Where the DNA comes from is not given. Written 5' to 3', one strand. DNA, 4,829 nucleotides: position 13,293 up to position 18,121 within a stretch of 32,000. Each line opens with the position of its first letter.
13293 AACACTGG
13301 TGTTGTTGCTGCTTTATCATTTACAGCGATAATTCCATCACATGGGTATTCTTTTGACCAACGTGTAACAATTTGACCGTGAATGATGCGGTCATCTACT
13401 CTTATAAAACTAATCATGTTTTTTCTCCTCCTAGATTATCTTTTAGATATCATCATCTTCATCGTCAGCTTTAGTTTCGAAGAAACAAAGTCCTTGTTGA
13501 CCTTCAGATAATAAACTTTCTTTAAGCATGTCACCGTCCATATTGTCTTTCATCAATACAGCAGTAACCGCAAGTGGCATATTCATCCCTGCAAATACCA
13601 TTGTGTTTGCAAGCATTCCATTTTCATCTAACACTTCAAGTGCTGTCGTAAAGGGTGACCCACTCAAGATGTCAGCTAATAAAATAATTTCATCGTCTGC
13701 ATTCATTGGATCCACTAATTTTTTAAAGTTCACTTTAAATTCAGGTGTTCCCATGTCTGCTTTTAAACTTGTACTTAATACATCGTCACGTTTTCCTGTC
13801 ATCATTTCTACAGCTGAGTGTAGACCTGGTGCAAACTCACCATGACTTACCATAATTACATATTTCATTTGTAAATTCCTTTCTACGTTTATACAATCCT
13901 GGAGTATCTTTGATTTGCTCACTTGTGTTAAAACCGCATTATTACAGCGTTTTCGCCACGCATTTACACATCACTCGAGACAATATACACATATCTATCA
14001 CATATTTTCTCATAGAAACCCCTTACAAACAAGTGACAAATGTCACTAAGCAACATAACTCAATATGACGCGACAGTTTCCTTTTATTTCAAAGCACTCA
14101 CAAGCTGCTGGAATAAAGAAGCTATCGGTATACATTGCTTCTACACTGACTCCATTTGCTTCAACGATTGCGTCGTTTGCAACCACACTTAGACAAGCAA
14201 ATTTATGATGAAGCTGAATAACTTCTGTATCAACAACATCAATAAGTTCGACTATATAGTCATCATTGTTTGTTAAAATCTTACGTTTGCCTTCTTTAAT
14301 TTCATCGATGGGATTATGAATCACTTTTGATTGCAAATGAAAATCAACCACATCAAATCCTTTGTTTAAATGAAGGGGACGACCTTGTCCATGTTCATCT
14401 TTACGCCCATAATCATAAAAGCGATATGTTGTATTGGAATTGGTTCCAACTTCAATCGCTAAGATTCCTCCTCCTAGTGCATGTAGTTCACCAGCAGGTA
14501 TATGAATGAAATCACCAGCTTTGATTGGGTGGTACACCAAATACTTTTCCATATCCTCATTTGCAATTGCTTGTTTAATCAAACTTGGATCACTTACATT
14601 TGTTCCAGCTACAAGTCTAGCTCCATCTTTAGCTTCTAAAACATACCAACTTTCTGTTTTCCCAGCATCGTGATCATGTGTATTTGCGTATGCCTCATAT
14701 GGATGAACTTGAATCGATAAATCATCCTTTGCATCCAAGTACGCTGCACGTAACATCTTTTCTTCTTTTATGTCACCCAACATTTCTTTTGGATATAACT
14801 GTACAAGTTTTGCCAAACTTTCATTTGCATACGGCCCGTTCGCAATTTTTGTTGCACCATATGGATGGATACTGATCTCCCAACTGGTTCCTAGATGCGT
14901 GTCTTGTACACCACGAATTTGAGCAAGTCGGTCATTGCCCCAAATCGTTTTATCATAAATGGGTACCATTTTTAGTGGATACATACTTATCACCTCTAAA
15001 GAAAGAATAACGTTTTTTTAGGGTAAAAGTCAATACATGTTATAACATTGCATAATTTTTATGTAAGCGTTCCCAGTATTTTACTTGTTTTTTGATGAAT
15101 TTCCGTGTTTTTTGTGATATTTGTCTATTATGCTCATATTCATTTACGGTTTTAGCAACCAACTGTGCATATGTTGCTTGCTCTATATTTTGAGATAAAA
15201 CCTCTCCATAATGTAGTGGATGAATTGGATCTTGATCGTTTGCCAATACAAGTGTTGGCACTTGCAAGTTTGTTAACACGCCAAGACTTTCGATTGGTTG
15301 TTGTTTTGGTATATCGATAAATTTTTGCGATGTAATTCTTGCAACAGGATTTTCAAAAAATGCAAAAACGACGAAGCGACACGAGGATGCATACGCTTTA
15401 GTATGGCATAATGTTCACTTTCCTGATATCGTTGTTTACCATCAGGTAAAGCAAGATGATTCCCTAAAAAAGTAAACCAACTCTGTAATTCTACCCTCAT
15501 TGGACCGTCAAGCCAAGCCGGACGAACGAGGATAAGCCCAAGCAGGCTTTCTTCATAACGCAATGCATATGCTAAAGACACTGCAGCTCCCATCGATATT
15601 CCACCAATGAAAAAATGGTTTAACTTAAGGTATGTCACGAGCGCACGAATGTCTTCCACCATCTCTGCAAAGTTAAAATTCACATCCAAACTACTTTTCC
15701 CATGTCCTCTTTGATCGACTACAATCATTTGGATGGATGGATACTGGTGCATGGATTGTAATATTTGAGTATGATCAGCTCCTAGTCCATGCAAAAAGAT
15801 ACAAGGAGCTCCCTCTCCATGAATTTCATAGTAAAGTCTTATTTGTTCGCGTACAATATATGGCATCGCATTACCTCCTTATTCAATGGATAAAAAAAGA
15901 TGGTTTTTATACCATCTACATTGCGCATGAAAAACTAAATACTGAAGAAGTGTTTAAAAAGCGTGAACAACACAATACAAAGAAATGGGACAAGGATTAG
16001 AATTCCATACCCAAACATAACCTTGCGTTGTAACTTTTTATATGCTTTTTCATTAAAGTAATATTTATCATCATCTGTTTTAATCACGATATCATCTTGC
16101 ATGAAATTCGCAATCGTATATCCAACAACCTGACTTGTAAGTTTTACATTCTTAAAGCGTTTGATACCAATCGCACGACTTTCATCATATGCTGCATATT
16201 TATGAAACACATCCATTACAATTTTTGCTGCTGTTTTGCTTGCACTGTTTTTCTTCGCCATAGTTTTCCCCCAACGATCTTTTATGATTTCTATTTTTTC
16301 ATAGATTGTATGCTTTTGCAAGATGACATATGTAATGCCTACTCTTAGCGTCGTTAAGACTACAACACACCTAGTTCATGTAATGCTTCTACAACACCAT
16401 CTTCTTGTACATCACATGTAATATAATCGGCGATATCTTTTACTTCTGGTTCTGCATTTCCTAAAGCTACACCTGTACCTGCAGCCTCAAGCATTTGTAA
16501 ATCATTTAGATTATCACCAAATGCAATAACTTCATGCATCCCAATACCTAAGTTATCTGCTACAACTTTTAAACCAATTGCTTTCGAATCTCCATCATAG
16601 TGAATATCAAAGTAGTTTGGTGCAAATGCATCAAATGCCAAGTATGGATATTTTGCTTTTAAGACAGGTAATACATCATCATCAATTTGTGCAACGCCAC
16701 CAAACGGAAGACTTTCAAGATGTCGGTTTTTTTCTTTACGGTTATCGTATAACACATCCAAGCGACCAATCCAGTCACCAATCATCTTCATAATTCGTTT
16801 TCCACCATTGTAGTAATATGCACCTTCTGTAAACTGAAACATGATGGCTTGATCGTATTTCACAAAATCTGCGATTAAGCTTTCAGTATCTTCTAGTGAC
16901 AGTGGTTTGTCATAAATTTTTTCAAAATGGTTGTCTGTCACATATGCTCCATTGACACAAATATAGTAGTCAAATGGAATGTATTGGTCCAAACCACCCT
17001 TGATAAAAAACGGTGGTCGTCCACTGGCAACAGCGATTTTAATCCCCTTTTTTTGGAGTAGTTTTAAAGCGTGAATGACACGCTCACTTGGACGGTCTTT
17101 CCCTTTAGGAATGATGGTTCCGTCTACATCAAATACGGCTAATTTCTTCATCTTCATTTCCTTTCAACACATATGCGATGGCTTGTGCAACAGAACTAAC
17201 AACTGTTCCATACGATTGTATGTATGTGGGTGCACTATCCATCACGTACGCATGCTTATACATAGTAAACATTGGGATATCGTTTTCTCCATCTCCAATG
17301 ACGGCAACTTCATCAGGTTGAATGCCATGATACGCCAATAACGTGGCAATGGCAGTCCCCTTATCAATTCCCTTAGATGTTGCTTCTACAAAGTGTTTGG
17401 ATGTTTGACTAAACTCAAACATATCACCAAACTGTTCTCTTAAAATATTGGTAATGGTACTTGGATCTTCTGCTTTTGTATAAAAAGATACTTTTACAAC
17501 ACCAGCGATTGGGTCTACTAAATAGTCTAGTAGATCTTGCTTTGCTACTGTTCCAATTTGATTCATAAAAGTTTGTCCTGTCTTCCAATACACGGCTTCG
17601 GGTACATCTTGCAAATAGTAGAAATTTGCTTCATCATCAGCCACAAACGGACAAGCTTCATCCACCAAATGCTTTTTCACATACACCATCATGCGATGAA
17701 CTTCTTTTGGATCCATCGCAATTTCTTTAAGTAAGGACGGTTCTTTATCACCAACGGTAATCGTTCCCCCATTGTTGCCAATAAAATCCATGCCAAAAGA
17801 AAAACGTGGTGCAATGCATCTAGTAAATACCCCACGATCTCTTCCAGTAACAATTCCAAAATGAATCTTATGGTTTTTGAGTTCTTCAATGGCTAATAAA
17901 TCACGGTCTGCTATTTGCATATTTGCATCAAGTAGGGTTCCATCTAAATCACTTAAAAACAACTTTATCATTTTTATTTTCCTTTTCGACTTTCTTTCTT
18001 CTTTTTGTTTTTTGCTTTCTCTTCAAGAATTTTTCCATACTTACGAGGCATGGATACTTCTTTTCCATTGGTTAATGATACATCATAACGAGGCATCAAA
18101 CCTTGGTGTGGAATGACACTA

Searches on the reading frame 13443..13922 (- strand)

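Call 85: search_protein_families(library=pfam, proteins=[window:13443-13922:-], max_evalue=0.00001)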
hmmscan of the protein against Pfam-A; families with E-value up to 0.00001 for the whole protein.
window:13443-13922:- (159 aa): 1 family
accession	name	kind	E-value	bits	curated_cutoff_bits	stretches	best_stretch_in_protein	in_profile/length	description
PF03610.21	EIIA-man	-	1.4e-19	70.8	21.4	1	22-136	2-114/116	PTS system fructose IIA component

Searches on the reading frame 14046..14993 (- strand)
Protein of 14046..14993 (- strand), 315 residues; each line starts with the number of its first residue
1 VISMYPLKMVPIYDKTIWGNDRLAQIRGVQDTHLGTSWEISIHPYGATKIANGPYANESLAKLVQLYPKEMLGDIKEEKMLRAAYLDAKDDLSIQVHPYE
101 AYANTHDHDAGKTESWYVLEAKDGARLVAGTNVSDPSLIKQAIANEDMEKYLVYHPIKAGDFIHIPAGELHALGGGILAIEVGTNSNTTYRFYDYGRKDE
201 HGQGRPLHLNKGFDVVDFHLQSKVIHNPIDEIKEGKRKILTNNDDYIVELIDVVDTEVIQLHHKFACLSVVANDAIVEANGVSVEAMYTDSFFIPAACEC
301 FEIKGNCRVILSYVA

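Call 85: search_protein_families(library=pfam, proteins=[window:14046-14993:-], max_evalue=0.00001)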
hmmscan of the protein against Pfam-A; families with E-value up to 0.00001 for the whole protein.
window:14046-14993:- (315 aa): 2 families
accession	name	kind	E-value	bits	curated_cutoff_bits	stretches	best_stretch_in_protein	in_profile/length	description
PF21621.3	MPI_cupin_dom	-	6.3e-10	39.3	27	1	242-314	7-79/79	Mannose-6-phosphate isomerase, cupin domain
PF20511.4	PMI_typeI_cat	-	1.9e-06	28.5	22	1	9-107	4-112/143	Phosphomannose isomerase type I, catalytic domain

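Call 108: search_protein_families(library=ncbifam, proteins=[window:14046-14993:-], max_evalue=0.00001)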
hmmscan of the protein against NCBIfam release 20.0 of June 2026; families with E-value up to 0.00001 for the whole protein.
window:14046-14993:- (315 aa): 1 family
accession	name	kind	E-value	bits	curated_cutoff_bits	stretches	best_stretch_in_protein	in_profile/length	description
TIGR00218.1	manA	equivalog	3e-31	108.9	116.2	2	102-312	143-358/359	mannose-6-phosphate isomerase, class I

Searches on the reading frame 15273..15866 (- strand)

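Call 85: search_protein_families(library=pfam, proteins=[window:15273-15866:-], max_evalue=0.00001)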
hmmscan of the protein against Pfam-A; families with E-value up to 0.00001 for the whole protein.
window:15273-15866:- (197 aa): 4 families
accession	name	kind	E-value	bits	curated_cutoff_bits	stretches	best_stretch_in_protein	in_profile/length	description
PF12146.15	Hydrolase_4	-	3.6e-14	53.1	27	1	22-131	7-123/239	Serine aminopeptidase, S33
PF00561.26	Abhydrolase_1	-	1e-12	48.7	25.8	1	23-116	4-102/245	alpha/beta hydrolase fold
PF12697.13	Abhydrolase_6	-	2e-09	38.9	26.3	1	23-135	2-113/217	Alpha/beta hydrolase family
PF03096.20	Ndr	-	7.7e-07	28.5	23.3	1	20-116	24-132/283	Ndr family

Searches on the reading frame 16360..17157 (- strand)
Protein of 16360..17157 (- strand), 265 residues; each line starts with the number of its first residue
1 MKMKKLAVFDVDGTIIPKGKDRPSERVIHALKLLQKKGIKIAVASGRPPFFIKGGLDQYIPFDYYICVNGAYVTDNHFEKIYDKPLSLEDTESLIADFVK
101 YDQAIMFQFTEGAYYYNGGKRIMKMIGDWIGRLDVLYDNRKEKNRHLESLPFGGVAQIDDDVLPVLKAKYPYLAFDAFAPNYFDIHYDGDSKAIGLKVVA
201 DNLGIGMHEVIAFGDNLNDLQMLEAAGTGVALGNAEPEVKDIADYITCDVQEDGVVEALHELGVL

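Call 85: search_protein_families(library=pfam, proteins=[window:16360-17157:-], max_evalue=0.00001)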
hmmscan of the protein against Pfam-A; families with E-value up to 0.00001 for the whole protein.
window:16360-17157:- (265 aa): 4 families
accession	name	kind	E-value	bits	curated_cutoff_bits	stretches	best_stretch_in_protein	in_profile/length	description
PF08282.18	Hydrolase_3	-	1.4e-52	179.4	20.9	1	8-259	2-255/255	haloacid dehalogenase-like hydrolase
PF00702.32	Hydrolase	-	9.5e-13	49.4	26.4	1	184-227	148-191/191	haloacid dehalogenase-like hydrolase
PF12710.13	HAD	-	1e-07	33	27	0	189-224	152-189/189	haloacid dehalogenase-like hydrolase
PF05116.19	S6PP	-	1.9e-07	31.3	20.3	0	182-242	156-217/247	Sucrose-6F-phosphate phosphohydrolase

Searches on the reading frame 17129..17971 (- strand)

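Call 85: search_protein_families(library=pfam, proteins=[window:17129-17971:-], max_evalue=0.00001)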
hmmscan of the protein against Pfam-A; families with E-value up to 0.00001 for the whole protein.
window:17129-17971:- (280 aa): 3 families
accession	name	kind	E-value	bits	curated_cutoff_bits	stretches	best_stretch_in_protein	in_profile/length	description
PF08282.18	Hydrolase_3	-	3.3e-39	135.6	20.9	1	6-260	2-244/255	haloacid dehalogenase-like hydrolase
PF00702.32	Hydrolase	-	9.7e-11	42.8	26.4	0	169-235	124-187/191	haloacid dehalogenase-like hydrolase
PF05116.19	S6PP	-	4.5e-10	40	20.3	0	159-241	118-203/247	Sucrose-6F-phosphate phosphohydrolase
